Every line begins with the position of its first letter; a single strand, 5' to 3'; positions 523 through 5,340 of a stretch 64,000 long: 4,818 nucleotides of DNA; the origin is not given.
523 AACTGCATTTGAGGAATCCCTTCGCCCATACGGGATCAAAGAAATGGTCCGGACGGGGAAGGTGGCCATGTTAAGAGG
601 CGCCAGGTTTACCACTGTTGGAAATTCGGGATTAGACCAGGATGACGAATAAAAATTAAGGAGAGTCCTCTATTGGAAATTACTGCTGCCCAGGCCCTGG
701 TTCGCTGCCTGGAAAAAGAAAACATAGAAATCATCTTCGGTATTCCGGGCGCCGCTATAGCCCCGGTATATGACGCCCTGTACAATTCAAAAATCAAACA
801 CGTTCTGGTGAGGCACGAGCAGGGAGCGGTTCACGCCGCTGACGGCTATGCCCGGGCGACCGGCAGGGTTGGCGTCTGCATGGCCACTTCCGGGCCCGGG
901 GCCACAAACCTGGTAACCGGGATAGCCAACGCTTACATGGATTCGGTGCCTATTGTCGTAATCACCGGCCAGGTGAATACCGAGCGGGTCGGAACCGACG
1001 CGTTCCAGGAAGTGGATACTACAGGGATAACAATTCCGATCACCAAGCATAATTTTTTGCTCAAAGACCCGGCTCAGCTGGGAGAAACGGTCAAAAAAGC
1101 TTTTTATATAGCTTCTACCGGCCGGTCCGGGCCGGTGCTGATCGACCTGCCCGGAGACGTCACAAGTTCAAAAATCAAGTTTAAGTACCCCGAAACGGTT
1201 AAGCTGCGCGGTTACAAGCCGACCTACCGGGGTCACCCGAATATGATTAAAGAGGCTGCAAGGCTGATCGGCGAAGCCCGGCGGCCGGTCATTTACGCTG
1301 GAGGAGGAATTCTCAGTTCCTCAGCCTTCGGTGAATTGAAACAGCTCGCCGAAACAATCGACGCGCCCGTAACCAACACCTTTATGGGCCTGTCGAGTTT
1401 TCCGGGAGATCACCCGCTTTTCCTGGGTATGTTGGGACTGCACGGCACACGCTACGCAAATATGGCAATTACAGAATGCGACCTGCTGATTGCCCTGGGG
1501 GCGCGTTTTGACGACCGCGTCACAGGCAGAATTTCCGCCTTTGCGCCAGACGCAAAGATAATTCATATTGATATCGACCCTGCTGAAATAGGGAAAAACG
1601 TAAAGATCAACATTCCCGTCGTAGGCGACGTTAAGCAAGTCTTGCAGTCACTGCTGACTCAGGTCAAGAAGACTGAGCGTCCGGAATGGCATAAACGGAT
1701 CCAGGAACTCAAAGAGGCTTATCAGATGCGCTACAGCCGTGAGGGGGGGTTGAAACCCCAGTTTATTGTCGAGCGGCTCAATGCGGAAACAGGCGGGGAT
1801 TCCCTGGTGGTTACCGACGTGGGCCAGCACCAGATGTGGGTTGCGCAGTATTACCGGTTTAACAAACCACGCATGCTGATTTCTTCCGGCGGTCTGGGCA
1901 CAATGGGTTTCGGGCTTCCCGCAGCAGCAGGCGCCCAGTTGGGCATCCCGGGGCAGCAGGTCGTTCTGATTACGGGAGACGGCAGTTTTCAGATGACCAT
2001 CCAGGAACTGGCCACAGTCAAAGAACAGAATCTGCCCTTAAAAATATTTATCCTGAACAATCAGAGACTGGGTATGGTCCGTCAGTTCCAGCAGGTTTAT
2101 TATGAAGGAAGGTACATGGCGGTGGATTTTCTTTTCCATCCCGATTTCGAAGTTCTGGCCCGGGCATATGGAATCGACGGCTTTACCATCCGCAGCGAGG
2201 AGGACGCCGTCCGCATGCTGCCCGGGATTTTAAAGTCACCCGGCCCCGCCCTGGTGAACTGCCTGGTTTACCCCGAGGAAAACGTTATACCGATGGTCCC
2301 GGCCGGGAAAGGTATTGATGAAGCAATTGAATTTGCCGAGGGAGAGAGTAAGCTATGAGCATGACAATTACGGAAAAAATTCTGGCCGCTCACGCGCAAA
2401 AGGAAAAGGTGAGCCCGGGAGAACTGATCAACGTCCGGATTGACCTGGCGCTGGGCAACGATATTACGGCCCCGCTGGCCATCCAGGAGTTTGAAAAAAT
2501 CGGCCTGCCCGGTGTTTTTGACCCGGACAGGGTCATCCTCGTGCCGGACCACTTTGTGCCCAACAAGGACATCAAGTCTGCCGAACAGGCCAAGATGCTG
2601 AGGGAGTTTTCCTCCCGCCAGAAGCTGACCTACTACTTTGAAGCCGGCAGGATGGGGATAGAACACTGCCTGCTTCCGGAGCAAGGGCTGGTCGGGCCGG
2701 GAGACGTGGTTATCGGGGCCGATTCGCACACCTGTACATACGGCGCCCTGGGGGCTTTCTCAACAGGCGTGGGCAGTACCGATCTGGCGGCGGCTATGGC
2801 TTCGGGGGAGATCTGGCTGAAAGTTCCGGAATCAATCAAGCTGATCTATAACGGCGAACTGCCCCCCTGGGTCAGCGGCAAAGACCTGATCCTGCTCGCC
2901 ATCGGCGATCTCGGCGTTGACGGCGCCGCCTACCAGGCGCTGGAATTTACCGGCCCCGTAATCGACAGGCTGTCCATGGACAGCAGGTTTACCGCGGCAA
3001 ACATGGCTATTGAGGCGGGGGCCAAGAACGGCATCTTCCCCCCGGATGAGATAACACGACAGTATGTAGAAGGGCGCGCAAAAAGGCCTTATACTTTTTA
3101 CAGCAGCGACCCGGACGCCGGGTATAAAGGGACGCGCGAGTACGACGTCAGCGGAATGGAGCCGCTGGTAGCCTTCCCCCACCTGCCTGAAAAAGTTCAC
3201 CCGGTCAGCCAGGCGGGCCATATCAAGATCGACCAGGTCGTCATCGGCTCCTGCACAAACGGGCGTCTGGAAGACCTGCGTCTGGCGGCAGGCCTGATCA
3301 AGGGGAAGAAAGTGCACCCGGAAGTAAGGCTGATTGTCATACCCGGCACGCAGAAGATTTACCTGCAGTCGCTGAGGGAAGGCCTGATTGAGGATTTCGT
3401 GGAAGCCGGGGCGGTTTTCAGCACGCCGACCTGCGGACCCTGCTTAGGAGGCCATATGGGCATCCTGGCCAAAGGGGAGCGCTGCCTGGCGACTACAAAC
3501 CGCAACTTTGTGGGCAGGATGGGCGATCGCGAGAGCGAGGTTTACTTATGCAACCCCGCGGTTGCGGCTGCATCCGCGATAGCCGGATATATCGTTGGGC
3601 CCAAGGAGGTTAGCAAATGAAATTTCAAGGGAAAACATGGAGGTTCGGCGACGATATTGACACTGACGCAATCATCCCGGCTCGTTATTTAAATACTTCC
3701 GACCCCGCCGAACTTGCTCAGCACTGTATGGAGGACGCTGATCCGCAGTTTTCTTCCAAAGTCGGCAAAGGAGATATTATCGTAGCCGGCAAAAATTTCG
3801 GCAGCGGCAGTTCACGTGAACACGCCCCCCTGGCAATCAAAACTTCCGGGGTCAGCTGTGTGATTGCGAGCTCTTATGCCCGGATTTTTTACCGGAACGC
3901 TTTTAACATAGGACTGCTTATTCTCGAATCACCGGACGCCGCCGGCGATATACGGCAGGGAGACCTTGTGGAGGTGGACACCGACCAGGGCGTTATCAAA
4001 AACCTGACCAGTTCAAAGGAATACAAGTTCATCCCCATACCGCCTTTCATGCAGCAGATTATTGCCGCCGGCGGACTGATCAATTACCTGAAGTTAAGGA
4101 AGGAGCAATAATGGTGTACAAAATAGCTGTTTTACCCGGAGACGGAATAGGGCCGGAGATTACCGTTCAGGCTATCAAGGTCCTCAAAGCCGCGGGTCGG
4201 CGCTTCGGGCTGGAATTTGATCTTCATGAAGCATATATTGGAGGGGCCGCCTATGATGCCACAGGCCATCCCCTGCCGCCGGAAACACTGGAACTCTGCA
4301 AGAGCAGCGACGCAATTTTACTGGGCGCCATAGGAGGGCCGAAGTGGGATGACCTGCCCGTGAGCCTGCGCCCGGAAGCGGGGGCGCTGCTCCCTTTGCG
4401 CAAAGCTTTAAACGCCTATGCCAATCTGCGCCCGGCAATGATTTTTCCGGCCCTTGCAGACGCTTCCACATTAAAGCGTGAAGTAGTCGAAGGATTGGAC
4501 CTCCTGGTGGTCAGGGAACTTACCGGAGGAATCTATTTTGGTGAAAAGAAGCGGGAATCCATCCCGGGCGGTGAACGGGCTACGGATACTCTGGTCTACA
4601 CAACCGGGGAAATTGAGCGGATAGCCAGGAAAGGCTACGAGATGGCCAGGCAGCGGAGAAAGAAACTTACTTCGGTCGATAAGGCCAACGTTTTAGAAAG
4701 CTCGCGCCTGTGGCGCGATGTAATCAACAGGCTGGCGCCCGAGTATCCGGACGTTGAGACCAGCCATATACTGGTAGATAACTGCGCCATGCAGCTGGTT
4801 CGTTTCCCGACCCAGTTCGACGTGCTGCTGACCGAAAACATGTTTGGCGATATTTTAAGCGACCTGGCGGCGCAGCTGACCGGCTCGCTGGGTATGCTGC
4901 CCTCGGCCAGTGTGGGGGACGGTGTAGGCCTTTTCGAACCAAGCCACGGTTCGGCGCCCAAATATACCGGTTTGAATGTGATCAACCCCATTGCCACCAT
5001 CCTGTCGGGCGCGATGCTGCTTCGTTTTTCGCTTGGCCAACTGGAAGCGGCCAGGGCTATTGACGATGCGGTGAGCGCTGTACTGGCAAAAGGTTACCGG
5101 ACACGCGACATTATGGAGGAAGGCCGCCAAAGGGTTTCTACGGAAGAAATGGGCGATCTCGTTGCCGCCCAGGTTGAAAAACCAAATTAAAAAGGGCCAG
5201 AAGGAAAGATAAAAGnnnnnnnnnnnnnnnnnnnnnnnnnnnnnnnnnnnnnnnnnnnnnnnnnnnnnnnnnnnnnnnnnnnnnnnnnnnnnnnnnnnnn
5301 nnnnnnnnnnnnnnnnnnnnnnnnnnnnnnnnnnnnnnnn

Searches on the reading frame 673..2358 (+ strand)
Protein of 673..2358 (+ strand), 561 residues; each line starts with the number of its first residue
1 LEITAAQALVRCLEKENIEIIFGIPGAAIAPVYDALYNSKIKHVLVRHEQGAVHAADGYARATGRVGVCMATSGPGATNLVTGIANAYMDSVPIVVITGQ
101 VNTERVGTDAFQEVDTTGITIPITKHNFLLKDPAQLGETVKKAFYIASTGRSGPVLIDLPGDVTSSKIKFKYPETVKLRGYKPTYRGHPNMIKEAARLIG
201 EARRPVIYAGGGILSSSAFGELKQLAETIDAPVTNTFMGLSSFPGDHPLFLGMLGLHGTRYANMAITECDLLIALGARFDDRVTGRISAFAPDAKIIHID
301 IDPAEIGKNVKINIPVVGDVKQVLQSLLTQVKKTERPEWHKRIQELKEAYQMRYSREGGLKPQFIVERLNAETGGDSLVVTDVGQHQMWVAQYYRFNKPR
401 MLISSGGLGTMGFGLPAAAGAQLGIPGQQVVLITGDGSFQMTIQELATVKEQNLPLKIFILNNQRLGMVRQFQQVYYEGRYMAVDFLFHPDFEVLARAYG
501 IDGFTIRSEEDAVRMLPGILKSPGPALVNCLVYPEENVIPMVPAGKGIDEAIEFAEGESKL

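Call 80: search_protein_families(library=pfam, proteins=[window:673-2358:+], max_evalue=0.00001)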
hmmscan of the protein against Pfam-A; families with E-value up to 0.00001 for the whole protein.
window:673-2358:+ (561 aa): 3 families
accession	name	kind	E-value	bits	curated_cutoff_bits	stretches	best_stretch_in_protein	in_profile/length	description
PF00205.28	TPP_enzyme_M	-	1.4e-54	184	30.4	1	192-327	1-137/137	Thiamine pyrophosphate enzyme, central domain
PF02775.26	TPP_enzyme_C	-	9.9e-51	171.9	21.9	1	382-530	1-151/151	Thiamine pyrophosphate enzyme, C-terminal TPP binding domain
PF02776.23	TPP_enzyme_N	-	1.3e-43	148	26.8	1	4-118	2-118/119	Thiamine pyrophosphate enzyme, N-terminal TPP binding domain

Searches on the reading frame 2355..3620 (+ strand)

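Call 80: search_protein_families(library=pfam, proteins=[window:2355-3620:+], max_evalue=0.00001)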
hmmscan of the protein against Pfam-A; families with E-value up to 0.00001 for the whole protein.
window:2355-3620:+ (421 aa): 1 family
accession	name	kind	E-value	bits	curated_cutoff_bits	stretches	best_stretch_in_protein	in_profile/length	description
PF00330.25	Aconitase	-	5.4e-101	339.3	28.7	2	7-287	1-306/463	Aconitase family (aconitate hydratase)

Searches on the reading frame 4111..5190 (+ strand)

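Call 80: search_protein_families(library=pfam, proteins=[window:4111-5190:+], max_evalue=0.00001)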
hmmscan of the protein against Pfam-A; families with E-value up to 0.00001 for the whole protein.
window:4111-5190:+ (359 aa): 1 family
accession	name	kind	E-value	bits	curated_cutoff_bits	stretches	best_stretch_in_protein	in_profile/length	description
PF00180.25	Iso_dh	-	5.1e-138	460.5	27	1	4-351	1-348/348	Isocitrate/isopropylmalate dehydrogenase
